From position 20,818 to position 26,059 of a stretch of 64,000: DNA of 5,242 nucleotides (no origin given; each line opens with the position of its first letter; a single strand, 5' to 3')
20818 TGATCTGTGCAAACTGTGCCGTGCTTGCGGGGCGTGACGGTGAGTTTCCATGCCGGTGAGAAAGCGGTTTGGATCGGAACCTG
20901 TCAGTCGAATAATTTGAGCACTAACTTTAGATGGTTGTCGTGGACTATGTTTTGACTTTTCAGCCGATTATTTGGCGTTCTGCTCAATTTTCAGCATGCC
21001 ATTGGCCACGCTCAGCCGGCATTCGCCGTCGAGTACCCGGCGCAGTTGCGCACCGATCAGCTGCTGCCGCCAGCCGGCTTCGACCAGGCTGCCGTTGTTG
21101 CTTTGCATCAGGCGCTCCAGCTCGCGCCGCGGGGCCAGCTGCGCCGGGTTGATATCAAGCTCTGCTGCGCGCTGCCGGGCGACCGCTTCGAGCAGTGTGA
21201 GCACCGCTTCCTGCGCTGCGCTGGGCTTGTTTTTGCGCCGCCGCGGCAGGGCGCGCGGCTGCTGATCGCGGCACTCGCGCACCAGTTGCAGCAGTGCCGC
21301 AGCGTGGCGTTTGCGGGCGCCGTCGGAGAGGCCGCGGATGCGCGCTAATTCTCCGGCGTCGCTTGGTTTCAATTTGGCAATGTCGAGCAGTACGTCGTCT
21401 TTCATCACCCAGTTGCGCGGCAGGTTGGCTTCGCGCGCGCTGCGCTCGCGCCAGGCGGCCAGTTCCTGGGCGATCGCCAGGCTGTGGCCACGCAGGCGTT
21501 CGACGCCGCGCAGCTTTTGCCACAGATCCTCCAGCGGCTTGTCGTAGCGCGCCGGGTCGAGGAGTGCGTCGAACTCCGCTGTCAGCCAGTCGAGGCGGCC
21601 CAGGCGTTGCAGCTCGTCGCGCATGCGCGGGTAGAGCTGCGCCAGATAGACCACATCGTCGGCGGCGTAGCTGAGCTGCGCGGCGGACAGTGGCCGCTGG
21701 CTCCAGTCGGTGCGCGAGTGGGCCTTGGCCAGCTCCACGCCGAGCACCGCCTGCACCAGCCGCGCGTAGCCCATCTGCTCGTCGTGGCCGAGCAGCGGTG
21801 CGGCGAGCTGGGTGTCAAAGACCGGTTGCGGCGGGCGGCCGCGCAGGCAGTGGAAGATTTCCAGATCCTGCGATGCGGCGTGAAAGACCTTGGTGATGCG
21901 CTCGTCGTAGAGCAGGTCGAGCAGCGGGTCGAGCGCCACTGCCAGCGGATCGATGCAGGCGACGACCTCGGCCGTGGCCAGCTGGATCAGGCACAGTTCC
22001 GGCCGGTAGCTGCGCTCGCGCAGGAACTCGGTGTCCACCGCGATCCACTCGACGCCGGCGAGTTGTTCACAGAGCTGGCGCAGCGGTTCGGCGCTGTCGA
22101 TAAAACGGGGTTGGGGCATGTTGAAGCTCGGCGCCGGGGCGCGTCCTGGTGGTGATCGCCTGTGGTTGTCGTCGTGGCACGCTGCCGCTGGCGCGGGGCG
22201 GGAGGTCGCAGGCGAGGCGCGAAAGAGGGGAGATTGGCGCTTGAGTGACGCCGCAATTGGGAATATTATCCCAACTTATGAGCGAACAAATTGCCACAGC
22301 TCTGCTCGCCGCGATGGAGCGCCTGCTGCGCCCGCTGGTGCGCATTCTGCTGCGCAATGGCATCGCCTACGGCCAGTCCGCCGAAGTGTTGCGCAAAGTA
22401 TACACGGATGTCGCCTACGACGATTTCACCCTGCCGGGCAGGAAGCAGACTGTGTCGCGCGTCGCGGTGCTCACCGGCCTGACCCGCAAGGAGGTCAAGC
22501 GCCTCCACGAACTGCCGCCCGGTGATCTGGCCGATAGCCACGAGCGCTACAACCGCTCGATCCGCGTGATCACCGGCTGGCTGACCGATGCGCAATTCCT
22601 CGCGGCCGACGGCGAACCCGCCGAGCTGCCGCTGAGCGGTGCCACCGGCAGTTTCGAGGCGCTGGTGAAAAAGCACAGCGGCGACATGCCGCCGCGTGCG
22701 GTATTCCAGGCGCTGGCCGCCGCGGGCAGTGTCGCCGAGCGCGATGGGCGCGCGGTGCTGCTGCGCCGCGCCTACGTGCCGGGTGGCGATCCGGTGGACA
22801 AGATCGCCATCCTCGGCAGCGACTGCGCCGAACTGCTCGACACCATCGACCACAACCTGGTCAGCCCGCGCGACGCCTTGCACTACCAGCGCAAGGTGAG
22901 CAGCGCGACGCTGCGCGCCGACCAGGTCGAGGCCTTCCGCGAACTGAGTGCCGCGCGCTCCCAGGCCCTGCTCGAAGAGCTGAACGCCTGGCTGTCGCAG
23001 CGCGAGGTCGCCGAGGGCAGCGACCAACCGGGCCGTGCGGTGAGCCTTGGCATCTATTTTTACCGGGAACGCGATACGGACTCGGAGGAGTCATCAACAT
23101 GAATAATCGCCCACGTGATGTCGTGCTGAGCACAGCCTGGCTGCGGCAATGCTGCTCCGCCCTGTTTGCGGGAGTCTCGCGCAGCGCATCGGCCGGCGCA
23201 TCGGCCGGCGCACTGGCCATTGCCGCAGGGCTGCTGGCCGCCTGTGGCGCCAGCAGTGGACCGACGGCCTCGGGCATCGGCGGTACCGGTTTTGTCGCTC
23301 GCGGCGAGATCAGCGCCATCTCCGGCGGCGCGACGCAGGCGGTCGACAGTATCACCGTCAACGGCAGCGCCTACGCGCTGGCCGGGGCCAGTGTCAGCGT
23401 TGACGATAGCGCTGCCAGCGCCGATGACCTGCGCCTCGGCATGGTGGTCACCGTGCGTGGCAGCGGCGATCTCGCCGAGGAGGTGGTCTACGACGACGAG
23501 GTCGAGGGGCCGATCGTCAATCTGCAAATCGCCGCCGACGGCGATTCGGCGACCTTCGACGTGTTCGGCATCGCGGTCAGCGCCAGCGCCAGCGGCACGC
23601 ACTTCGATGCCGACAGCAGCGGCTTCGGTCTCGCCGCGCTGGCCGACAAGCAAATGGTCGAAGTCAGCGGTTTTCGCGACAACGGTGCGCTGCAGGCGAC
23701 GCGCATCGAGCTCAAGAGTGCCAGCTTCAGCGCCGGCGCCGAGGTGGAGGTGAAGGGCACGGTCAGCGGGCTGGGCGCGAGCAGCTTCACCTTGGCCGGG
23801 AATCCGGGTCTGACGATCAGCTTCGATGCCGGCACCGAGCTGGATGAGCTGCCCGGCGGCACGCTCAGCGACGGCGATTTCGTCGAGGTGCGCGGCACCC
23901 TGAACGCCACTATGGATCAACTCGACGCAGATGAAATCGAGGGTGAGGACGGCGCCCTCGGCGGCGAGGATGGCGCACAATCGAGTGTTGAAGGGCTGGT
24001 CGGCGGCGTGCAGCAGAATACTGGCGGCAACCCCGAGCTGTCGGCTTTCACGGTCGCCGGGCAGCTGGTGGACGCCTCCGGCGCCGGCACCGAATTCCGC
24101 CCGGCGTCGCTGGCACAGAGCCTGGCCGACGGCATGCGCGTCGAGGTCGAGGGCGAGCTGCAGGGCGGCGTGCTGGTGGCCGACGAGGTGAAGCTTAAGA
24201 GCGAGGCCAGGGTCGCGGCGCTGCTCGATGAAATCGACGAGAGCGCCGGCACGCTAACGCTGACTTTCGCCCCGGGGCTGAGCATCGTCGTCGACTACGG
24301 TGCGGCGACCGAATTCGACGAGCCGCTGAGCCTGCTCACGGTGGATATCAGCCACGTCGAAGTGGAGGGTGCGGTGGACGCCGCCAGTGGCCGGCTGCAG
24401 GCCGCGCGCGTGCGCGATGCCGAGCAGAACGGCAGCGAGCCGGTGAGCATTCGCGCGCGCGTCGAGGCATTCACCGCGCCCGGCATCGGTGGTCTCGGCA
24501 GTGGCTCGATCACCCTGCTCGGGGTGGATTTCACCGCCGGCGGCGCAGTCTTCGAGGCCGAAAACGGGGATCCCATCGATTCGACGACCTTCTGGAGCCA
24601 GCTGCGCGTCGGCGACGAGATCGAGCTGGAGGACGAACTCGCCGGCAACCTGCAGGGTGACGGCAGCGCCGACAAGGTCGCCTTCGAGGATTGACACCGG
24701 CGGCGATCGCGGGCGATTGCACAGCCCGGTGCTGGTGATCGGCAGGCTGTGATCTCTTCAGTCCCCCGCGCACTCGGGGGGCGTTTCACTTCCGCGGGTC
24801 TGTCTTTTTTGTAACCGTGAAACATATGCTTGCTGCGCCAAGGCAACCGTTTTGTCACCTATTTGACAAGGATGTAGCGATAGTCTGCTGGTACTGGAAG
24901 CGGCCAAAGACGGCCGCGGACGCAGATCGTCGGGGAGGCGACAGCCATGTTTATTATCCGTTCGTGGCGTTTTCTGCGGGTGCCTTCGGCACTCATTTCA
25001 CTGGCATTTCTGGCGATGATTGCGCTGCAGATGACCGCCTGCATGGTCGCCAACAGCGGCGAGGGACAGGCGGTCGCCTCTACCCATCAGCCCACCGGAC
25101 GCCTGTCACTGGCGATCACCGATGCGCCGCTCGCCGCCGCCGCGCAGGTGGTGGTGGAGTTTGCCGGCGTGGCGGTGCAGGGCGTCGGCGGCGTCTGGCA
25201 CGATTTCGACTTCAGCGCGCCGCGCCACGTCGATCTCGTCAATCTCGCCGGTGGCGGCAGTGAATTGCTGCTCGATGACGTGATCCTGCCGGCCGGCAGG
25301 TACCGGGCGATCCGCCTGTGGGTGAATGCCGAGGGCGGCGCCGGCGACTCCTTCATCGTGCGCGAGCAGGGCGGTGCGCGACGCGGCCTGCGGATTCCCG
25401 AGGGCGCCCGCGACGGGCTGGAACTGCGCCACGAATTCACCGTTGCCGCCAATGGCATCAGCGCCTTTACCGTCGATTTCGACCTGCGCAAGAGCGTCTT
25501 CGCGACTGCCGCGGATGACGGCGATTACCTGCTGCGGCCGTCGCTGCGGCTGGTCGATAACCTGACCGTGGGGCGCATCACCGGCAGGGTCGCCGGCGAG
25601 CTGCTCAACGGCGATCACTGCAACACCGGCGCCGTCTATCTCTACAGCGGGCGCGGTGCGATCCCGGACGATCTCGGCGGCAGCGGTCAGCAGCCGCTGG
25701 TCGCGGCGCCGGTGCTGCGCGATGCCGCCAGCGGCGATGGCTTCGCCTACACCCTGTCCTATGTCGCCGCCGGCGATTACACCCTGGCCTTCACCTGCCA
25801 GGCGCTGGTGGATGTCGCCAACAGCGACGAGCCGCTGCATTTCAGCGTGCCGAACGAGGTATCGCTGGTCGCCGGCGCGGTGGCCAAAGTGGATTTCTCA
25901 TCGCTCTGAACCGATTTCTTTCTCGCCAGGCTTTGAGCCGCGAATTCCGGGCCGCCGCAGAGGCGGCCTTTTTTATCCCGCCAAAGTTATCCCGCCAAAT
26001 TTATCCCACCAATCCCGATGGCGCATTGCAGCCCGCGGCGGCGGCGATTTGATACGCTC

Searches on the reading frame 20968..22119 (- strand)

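Call 45: search_protein_families(library=pfam, proteins=[window:20968-22119:-], max_evalue=0.00001)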
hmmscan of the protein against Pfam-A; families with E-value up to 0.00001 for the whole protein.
window:20968-22119:- (383 aa): 2 families
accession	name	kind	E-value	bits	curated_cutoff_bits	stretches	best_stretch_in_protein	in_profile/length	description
PF01612.26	DNA_pol_A_exo1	-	5e-42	144.1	23.6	1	5-171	2-173/173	3'-5' exonuclease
PF00570.28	HRDC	-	5.6e-19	68.3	23.8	1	214-280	2-68/68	HRDC domain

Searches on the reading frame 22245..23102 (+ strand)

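Call 45: search_protein_families(library=pfam, proteins=[window:22245-23102:+], max_evalue=0.00001)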
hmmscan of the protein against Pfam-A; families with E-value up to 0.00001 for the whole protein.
window:22245-23102:+ (285 aa): 1 family
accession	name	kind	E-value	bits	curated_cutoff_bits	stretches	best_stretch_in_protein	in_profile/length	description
PF20112.4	DUF6502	-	3.5e-66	223.2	27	1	19-277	3-265/268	Family of unknown function (DUF6502)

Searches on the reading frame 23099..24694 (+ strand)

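Call 46: search_protein_families(library=pfam, proteins=[window:23099-24694:+], max_evalue=0.00001)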
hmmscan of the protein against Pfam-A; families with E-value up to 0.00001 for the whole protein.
window:23099-24694:+ (531 aa): 1 family
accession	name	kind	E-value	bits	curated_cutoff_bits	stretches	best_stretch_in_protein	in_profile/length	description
PF18914.6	DUF5666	-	1.2e-37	128.4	27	3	219-281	1-60/60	Domain of unknown function (DUF5666)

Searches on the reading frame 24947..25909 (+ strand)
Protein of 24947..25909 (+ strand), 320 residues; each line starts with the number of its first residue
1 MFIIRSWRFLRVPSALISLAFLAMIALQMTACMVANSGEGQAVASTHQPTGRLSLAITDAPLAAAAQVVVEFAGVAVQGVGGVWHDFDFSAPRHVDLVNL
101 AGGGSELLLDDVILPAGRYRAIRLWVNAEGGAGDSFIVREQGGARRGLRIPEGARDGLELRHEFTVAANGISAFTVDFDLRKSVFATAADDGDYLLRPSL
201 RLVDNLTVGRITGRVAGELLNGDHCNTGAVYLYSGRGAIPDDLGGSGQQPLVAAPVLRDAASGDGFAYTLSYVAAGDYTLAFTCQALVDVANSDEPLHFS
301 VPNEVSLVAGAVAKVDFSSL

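Call 46: search_protein_families(library=pfam, proteins=[window:24947-25909:+], max_evalue=0.00001)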
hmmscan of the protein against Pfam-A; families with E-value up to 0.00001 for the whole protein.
window:24947-25909:+ (320 aa): 1 family
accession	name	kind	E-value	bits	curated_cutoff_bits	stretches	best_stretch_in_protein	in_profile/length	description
PF14321.11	DUF4382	-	1.9e-29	103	25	1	50-198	1-136/136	Domain of unknown function (DUF4382)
